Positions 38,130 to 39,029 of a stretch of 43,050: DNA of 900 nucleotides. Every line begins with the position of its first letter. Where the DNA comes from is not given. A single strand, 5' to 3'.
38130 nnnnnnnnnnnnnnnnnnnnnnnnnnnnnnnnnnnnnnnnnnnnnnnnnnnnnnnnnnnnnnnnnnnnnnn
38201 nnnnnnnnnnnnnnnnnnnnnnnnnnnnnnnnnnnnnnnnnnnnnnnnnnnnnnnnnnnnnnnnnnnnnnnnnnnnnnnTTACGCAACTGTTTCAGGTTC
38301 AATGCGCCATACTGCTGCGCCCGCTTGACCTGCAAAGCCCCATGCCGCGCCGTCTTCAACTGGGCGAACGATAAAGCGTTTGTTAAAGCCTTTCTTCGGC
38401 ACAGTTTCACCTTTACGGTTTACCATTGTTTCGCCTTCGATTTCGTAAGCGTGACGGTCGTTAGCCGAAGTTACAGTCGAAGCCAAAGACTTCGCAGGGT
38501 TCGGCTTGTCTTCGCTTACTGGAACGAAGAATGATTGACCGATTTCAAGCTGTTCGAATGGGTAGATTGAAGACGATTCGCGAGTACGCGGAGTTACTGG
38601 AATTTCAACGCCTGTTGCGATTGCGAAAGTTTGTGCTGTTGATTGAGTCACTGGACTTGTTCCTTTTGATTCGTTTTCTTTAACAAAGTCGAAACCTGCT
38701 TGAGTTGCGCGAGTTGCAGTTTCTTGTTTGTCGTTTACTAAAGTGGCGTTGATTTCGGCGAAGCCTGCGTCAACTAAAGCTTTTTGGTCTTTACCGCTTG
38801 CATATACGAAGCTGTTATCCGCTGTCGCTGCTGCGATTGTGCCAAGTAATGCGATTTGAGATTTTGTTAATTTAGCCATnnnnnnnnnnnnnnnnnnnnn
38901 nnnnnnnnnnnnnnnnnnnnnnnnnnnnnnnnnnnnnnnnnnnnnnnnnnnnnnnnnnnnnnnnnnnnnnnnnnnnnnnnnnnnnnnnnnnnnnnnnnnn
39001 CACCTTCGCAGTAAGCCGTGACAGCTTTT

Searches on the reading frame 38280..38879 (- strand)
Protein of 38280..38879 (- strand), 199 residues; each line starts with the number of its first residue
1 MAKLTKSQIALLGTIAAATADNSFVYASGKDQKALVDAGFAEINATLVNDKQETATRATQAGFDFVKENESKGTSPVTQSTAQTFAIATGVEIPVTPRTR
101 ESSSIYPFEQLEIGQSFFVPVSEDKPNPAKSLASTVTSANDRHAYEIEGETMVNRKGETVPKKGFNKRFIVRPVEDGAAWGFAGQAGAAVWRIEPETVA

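Call 17: search_protein_families(library=pfam, max_evalue=0.1, proteins=[window:38280-38879:-])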
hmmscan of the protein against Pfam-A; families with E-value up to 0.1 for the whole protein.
window:38280-38879:- (199 aa): 1 family
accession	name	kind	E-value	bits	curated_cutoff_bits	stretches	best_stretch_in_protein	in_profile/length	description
PF23978.1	DUF7303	-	2.7e-61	206.9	27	1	2-193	5-194/195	Family of unknown function (DUF7303)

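Call 18: search_protein_families(library=phrogs, max_evalue=0.01, proteins=[window:38280-38879:-])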
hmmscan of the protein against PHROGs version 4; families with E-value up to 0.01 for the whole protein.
window:38280-38879:- (199 aa): 2 families
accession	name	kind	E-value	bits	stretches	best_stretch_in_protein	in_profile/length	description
phrog_7597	-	unknown function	5.5e-79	265.3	1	2-194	2-193/193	-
phrog_10287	-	unknown function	1.8e-06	29.2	1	72-142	7-69/91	-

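Call 20: find_related_loci(query=window:38280-38879:-, collection=viral_contigs, flank=3000)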
Query window:38280-38879:- (199 aa) in viral_contigs; peptide patterns used: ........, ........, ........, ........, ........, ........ (x = any residue, [..] = any of these).
17 stretches matched a pattern; 5 encode a relative of the query (tblastn E <= 1e-3); 5 distinct loci.
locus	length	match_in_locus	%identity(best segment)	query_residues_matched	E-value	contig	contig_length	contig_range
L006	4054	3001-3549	42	12-192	8e-38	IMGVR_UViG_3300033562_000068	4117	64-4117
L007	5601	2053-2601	42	12-192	1e-37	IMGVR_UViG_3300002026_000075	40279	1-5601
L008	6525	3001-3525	40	3-194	9e-35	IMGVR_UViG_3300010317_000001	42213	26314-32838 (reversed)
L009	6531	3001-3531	37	3-194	2e-31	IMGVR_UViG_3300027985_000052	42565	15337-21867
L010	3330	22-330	47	85-192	1e-24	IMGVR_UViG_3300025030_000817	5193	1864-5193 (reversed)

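Call 44: find_related_loci(query=window:38280-38879:-, collection=metagenome_contigs, flank=2500)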
Query window:38280-38879:- (199 aa) in metagenome_contigs; peptide patterns used: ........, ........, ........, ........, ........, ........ (x = any residue, [..] = any of these).
149 stretches matched a pattern; 7 encode a relative of the query (tblastn E <= 1e-3); 7 distinct loci.
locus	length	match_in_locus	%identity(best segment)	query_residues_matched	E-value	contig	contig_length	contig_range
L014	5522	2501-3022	42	3-194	3e-38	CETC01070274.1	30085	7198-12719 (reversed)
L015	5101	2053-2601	42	12-192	2e-37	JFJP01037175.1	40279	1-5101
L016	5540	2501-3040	41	12-192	1e-36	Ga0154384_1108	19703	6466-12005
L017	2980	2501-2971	45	10-161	3e-34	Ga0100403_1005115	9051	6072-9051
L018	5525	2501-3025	40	3-194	1e-34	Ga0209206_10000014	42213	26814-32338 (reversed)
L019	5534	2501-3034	36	3-194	9e-31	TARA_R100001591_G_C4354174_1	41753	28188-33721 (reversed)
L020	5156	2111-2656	39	3-192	2e-28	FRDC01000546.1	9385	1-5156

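Call 55: find_homologous_proteins(query=window:38280-38879:-, max_evalue=0.00001)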
Query window:38280-38879:- (199 aa): 472 proteins with E <= 0.00001 among 1260 candidates; the best 120 are listed.
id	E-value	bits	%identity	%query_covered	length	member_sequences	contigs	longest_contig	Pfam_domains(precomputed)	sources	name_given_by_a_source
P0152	1.4e-113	395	100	93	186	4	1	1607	PF23978.2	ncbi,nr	ncbi:TPA: hypothetical protein NNQ05_004574, partial [Salmonella enterica]|nr:hypothetical protein [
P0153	1.6e-87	310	74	99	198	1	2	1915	PF23978.2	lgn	-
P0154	3.2e-68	247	65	97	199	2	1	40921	PF23978.2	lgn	-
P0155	2.3e-67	244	62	98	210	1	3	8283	PF23978.2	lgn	-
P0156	7.2e-66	239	62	97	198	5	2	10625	PF23978.2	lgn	-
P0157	1.9e-62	228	53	98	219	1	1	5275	PF23978.2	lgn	-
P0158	6.0e-55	204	100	47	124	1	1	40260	PF23978.2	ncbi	-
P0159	1.6e-53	199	53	96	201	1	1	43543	PF23978.2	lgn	-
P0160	4.2e-53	198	55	96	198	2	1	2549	PF23978.2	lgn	-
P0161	7.7e-53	197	51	97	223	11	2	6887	PF23978.2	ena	-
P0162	8.6e-49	184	51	97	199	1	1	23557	PF23978.2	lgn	-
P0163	7.2e-48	181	51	89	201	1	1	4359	PF23978.2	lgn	-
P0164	4.7e-47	178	51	97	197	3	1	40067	PF23978.2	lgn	-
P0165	9.2e-47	177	48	89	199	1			PF23978.2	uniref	uniref:Uncharacterized protein n=1 Tax=Pseudomonas phage Pavpe01 TaxID=3138545 RepID=A0AAU6W056_9VIR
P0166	3.6e-46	175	50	89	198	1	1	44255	PF23978.2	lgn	-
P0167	5.8e-46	175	51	96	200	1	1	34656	PF23978.2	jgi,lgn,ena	-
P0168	6.3e-45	171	50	96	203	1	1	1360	PF23978.2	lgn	-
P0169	2.2e-44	169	48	96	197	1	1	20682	PF23978.2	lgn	-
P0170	4.7e-44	168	50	96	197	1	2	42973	PF23978.2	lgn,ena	-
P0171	3.3e-43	166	50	96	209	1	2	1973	PF23978.2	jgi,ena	-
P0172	6.9e-43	165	47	96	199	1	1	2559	PF23978.2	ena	-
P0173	1.0e-42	164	50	95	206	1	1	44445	PF23978.2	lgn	-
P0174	1.2e-42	164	49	96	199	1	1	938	PF23978.2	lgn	-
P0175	1.9e-42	163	50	96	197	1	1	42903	PF23978.2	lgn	-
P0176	3.0e-42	162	48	96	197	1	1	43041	PF23978.2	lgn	-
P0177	8.2e-42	161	46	96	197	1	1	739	PF23978.2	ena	-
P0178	9.8e-41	158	50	95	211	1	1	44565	PF23978.2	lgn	-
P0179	2.2e-40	156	45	97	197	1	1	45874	PF23978.2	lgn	-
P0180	8.6e-40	154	45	96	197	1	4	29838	PF23978.2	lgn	-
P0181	7.7e-39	151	45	96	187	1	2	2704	PF23978.2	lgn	-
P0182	7.9e-38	148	48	95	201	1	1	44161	PF23978.2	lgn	-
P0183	1.3e-37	147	47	96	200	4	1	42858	PF23978.2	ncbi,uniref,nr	ncbi:hypothetical protein P7I17_gp27 [Escherichia phage Halfdan]|uniref:Uncharacterized protein n=1 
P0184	2.6e-37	146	44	95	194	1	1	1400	PF23978.2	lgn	-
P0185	3.8e-37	146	47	95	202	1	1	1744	PF23978.2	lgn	-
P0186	7.8e-37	145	46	96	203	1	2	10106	PF23978.2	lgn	-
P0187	1.9e-36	144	46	96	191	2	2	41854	PF23978.2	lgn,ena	-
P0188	4.5e-36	142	44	97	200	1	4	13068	PF23978.2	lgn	-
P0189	6.1e-36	142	43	90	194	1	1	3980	PF23978.2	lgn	-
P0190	9.2e-36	141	46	97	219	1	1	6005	PF23978.2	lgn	-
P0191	1.2e-35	141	45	95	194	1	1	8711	PF23978.2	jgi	jgi:hypothetical protein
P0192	2.9e-35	140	41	96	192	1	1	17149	PF23978.2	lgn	-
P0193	3.6e-35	139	43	96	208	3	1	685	PF23978.2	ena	-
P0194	1.6e-34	137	43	97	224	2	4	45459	PF23978.2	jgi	jgi:hypothetical protein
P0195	2.1e-34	137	44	92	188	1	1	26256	PF23978.2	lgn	-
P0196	2.3e-34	137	45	95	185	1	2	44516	PF23978.2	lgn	-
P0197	4.8e-34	136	43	86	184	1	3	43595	PF23978.2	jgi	jgi:hypothetical protein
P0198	9.2e-34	135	45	97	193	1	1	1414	PF23978.2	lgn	-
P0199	1.4e-33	134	45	95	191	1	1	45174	PF23978.2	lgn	-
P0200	1.6e-33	134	47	91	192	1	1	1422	PF23978.2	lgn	-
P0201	1.8e-33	134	43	86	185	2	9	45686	PF23978.2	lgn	-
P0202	2.5e-33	133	59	56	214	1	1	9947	PF23978.2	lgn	-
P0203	3.0e-33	133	46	79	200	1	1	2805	PF23978.2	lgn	-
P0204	3.0e-33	133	44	95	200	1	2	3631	PF23978.2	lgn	-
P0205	4.8e-33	132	40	96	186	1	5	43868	PF23978.2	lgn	-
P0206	8.3e-33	132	41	98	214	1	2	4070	PF23978.2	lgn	-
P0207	8.8e-33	132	42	94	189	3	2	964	PF23978.2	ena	-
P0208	1.0e-32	131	44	96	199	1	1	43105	PF23978.2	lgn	-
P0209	1.3e-32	131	42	99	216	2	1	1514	PF23978.2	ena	-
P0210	1.4e-32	131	43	95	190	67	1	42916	PF23978.2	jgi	-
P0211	1.4e-32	131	43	91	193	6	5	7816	PF23978.2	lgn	-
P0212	1.4e-32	131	43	94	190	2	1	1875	PF23978.2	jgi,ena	-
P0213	1.4e-32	131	42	95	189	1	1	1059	PF23978.2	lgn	-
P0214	1.5e-32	131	43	94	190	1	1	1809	PF23978.2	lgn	-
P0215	1.8e-32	131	42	94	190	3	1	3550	PF23978.2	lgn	-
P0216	2.0e-32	130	43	98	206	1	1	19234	PF23978.2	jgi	jgi:hypothetical protein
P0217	2.1e-32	130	44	83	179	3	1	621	PF23978.2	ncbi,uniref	ncbi:DUF7303 family protein, partial [Acinetobacter baumannii]|uniref:DUF7303 family protein n=1 Tax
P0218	2.2e-32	130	44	95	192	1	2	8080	PF23978.2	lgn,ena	-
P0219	2.2e-32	130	44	84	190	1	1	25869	PF23978.2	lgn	-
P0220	2.3e-32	130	45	92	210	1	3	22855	PF23978.2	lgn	-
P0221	3.6e-32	130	43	95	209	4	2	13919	PF23978.2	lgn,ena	-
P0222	3.9e-32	130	43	95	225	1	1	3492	PF23978.2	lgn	-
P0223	4.9e-32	129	44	95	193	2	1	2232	PF23978.2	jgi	jgi:hypothetical protein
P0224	4.9e-32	129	45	91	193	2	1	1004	PF23978.2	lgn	-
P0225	6.2e-32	129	42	91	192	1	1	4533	PF23978.2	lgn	-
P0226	6.9e-32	129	43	93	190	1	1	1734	PF23978.2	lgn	-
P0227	7.6e-32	129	43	95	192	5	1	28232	PF23978.2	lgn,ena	-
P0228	9.0e-32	128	43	95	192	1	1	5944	PF23978.2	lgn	-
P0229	1.5e-31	128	45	91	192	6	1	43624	PF23978.2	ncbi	-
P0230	1.7e-31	127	42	95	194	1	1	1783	PF23978.2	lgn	-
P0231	1.8e-31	127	45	91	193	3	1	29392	PF23978.2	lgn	-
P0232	1.9e-31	127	43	92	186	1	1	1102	PF23978.2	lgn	-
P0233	2.1e-31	127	43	95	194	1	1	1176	PF23978.2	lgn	-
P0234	2.2e-31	127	45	96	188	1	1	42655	PF23978.2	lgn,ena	-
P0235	2.4e-31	127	41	95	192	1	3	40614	PF23978.2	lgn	-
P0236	2.7e-31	127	42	95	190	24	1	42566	PF23978.2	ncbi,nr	ncbi:hypothetical protein UFRH5_47 [Pseudomonas phage UF_RH5]|nr:hypothetical protein UFRH5_47 [Pseu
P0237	3.3e-31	126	44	95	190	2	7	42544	PF23978.2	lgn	-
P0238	3.5e-31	126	44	93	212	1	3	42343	PF23978.2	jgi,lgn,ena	-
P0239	3.5e-31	126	41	91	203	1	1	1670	PF23978.2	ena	-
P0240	3.6e-31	126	41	92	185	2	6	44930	PF23978.2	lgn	-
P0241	4.0e-31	126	40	97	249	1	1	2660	PF23978.2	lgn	-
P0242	4.2e-31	126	41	96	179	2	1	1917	PF23978.2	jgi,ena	-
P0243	4.4e-31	126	40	93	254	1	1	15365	PF23978.2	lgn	-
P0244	4.7e-31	126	41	93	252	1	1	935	PF23978.2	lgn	-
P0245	5.1e-31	126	45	94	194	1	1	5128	PF23978.2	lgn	-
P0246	5.8e-31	126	38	97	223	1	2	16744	PF23978.2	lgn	-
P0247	6.3e-31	126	44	78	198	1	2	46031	PF23978.2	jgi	jgi:hypothetical protein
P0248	6.6e-31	125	41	91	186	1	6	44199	PF23978.2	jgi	jgi:hypothetical protein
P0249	7.1e-31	125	41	92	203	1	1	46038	PF23978.2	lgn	-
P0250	9.7e-31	125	41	89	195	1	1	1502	PF23978.2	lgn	-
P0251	9.9e-31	125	40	91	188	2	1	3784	PF23978.2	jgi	jgi:hypothetical protein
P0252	1.0e-30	125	43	91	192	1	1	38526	PF23978.2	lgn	-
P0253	1.2e-30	125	42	91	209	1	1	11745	PF23978.2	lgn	-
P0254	1.3e-30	125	42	95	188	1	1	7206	PF23978.2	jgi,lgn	-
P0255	1.3e-30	125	43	96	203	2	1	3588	PF23978.2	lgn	-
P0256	1.3e-30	124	44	96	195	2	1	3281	PF23978.2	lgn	-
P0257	1.6e-30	124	42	96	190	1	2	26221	PF23978.2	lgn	-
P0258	1.7e-30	124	43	96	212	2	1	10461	PF23978.2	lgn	-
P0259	1.8e-30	124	44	91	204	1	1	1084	PF23978.2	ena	-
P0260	1.9e-30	124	43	91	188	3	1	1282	PF23978.2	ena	-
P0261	2.1e-30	124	57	55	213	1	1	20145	PF23978.2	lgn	-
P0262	2.2e-30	124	44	91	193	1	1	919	PF23978.2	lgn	-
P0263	2.7e-30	124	42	96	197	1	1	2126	PF23978.2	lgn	-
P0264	3.7e-30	123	41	91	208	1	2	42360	PF23978.2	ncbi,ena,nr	ncbi:MAG: hypothetical protein A2Y38_12820 [Spirochaetes bacterium GWB1_59_5]|nr:MAG: hypothetical p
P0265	3.8e-30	123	40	91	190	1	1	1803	PF23978.2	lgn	-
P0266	4.6e-30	123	42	86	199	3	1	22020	PF23978.2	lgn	-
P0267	5.6e-30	122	41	91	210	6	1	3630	PF23978.2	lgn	-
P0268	5.8e-30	122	40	91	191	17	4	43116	PF23978.2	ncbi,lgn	-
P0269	6.8e-30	122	41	95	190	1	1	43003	PF23978.2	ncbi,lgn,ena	-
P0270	7.9e-30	122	43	92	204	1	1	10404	PF23978.2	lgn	-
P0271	9.8e-30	122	42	91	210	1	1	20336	PF23978.2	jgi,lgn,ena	-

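Call 56: find_encoding_contigs(protein=P0154, flank=3000, max_places=2)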
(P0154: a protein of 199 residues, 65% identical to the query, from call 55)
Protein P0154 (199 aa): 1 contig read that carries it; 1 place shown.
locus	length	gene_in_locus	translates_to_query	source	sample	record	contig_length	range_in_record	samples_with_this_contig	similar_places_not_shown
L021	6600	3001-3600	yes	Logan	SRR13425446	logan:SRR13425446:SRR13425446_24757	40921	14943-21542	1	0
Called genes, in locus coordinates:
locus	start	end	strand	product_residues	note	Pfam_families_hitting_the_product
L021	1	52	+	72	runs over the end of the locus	-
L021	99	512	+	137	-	-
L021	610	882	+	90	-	-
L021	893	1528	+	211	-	PF08774:VRR_NUC (faint)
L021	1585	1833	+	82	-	-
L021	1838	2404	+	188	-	-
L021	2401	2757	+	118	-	-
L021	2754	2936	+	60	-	-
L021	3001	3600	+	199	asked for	PF23978:DUF7303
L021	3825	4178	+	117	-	-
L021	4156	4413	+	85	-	PF25612:DUF7940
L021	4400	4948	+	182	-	PF05838:Glyco_hydro_108, PF09374:PG_binding_3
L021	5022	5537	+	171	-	-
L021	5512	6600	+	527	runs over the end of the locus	-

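Call 57: find_encoding_contigs(protein=P0153, flank=3000, max_places=2)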
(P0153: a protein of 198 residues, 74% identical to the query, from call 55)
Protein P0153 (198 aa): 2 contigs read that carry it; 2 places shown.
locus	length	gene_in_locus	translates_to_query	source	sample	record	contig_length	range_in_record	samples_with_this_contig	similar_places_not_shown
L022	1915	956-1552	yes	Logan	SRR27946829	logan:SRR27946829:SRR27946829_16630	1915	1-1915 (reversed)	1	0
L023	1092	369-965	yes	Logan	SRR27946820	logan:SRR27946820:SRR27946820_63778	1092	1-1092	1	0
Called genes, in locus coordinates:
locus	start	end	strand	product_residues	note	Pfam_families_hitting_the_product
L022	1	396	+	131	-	?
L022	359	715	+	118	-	-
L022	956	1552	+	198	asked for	PF23978:DUF7303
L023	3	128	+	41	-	?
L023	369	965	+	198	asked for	PF23978:DUF7303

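Call 58: find_encoding_contigs(protein=P0155, flank=3000, max_places=2)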
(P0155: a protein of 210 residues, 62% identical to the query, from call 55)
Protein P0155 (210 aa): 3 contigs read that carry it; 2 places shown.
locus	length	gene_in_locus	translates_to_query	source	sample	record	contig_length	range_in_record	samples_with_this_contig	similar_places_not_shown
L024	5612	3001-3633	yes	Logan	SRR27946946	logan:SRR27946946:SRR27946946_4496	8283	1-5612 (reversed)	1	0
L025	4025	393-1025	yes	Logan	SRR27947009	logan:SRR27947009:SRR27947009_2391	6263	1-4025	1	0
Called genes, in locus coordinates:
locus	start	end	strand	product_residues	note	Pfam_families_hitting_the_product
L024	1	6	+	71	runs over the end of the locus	PF14373:Imm_superinfect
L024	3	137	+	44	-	-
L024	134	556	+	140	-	-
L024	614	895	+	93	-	-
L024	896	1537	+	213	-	PF08774:VRR_NUC (weak)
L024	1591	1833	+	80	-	-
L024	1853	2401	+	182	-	PF27659:CHP02642 (weak)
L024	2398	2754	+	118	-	-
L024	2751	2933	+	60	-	-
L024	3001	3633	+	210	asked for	PF23978:DUF7303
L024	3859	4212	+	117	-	-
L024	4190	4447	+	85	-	PF25612:DUF7940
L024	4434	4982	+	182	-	PF05838:Glyco_hydro_108, PF09374:PG_binding_3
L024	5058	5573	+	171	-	-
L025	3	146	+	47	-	?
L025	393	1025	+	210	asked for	PF23978:DUF7303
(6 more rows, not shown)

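Call 59: find_encoding_contigs(protein=P0156, flank=3000, max_places=2)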
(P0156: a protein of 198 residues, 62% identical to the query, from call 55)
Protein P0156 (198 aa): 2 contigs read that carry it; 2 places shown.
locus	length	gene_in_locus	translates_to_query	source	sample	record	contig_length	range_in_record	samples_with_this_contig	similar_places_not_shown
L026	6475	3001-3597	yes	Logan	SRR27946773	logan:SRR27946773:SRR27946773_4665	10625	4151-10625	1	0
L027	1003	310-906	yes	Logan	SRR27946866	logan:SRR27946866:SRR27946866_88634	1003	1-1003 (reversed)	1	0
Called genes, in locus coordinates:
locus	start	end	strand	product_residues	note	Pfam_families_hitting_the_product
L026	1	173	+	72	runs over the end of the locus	-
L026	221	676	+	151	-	-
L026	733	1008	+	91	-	-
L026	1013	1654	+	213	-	PF08774:VRR_NUC (weak)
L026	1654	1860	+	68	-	-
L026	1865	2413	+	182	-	-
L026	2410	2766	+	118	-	-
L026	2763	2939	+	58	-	-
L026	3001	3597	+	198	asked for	PF23978:DUF7303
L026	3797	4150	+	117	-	-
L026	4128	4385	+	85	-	PF25612:DUF7940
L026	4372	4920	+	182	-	PF05838:Glyco_hydro_108, PF09374:PG_binding_3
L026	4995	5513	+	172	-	-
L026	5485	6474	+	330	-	?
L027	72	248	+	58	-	-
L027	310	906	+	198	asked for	PF23978:DUF7303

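Call 60: find_encoding_contigs(protein=P0157, flank=2500, max_places=1)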
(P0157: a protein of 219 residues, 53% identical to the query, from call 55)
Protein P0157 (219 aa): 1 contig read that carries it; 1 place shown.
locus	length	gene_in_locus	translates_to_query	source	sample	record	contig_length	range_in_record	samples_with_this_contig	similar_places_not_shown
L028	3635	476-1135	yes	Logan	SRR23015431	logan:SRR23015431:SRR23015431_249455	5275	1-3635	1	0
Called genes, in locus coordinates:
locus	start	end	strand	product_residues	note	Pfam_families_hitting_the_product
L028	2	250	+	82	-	?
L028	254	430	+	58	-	-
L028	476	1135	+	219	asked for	PF23978:DUF7303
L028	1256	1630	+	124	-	-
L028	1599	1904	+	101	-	PF25612:DUF7940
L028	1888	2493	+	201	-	PF00182:Glyco_hydro_19 (weak)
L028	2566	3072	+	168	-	-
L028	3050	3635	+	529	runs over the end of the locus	-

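Call 61: find_encoding_contigs(protein=P0159, flank=2500, max_places=1)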
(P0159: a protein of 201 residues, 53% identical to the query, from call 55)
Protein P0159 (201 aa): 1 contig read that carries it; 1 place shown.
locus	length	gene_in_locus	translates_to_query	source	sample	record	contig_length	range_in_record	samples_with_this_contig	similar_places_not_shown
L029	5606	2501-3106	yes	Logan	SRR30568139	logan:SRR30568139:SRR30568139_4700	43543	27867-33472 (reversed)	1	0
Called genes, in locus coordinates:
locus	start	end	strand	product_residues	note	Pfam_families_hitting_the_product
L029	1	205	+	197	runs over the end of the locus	PF08774:VRR_NUC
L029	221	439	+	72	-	-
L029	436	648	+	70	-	-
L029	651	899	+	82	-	-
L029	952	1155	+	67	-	-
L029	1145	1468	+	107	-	-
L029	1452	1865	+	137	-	-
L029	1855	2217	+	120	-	-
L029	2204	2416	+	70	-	-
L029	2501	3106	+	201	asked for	PF23978:DUF7303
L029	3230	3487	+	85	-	-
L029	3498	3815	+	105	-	PF25612:DUF7940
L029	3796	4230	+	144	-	PF00959:Phage_lysozyme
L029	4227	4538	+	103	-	-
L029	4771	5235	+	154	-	-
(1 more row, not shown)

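Call 62: find_encoding_contigs(protein=P0162, flank=2500, max_places=1)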
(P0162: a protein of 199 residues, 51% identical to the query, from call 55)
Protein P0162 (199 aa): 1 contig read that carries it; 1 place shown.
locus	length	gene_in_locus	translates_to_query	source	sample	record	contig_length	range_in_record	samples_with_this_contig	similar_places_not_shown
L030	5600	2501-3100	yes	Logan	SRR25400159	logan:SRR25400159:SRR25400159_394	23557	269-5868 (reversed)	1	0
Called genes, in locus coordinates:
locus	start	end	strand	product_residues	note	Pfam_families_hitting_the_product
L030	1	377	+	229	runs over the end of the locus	-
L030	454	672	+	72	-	-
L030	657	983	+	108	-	-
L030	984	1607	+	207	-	PF08774:VRR_NUC (faint)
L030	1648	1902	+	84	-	-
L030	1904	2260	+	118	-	-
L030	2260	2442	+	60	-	-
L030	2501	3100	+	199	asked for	PF23978:DUF7303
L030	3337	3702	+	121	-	-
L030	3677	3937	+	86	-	PF25612:DUF7940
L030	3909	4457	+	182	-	PF05838:Glyco_hydro_108, PF09374:PG_binding_3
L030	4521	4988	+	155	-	-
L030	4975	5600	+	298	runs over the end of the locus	?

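Call 63: find_encoding_contigs(protein=P0164, flank=2500, max_places=1)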
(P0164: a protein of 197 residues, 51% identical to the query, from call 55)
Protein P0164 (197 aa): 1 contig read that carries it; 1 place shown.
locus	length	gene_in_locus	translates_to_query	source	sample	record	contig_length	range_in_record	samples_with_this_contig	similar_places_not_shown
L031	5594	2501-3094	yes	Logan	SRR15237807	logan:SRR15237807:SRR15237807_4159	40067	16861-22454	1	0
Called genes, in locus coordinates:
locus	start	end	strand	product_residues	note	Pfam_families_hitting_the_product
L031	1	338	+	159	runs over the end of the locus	-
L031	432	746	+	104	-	-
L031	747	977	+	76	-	-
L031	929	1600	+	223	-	PF08774:VRR_NUC (weak)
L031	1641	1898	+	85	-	-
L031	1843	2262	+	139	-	-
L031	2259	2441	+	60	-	-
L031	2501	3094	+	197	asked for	PF23978:DUF7303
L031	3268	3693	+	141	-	-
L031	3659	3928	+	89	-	PF25612:DUF7940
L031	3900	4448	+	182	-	PF05838:Glyco_hydro_108, PF09374:PG_binding_3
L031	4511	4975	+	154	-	-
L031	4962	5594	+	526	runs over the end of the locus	-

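Call 70: search_solved_structures(query=A3, max_evalue=10, show_alignments=2)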
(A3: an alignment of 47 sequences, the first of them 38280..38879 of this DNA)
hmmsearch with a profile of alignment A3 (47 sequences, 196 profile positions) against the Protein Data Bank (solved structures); distinct sequences matched with E-value up to 10: 3.
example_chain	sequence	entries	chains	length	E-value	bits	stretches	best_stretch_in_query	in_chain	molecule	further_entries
8snb_3R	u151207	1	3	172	0.37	13.5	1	105-127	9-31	CFAP276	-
3dza_A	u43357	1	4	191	0.43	13.3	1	6-80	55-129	uncharacterized putative membrane protein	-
7l1i_A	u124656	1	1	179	0.89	12.3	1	25-71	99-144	MarR family multidrug resistance pump transcriptional regulator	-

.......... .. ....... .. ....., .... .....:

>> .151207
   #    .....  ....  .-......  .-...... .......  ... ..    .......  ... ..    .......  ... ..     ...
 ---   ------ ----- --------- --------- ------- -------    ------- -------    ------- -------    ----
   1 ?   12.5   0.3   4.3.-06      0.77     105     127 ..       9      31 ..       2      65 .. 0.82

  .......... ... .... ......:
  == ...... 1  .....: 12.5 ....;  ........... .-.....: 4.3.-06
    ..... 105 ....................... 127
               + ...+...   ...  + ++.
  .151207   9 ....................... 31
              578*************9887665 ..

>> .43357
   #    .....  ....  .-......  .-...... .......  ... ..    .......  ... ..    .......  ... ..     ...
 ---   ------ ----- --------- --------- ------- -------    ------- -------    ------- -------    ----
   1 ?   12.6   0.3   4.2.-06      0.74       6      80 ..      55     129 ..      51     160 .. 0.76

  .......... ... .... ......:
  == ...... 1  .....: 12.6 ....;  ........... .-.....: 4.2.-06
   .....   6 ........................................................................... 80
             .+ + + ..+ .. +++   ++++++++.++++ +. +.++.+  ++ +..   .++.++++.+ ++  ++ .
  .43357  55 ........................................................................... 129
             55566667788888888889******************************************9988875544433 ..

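Call 71: search_protein_families(library=ncbifam, max_evalue=0.01, proteins=[window:38280-38879:-])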
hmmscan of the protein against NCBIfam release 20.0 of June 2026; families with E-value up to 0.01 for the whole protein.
window:38280-38879:- (199 aa): 0 families

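Call 72: predict_structure(alignment_id=A3)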
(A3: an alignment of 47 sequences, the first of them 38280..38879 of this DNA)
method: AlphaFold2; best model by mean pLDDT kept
length: 199 residues; sequences in the alignment: 47
mean_pLDDT: 81.0   pTM: 0.43
mean pLDDT of the five models: 81.0, 79.8, 79.4, 75.9, 75.2
residues with pLDDT >= 90: 35; 70-90: 125; 50-70: 28; < 50: 11
segments of 3 or more residues with pLDDT < 50: 78-80, 98-101
pLDDT, mean of each block of 10 residues (from residue 1): 80 88 88 90 87 89 84 51 59 59 72 90 87 88 82 85 86 89 90 73
secondary structure, 60 per line:
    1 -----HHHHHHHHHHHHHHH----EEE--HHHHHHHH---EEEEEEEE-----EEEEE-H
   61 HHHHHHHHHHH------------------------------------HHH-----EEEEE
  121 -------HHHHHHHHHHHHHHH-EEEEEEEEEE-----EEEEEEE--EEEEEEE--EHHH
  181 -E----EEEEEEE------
elements in order: H6-20 E25-27 H30-37 E41-48 E54-58 H60-71 E116-120 H128-142 E144-153 E159-165 E168-174 E187-193

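Call 98: find_encoding_contigs(protein=P0160, flank=1500, max_places=1)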
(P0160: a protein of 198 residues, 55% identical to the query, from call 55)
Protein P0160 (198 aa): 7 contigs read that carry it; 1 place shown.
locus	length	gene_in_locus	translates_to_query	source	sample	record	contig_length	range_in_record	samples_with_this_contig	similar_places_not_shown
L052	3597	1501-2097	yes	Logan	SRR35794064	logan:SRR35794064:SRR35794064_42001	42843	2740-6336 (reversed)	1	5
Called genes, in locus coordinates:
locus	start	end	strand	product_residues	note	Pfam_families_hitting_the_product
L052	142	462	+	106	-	-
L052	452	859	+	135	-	-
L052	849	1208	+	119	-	-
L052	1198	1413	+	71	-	-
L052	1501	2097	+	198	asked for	PF23978:DUF7303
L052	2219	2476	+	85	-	-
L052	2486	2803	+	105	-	PF25612:DUF7940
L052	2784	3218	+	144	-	PF00959:Phage_lysozyme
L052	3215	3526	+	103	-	-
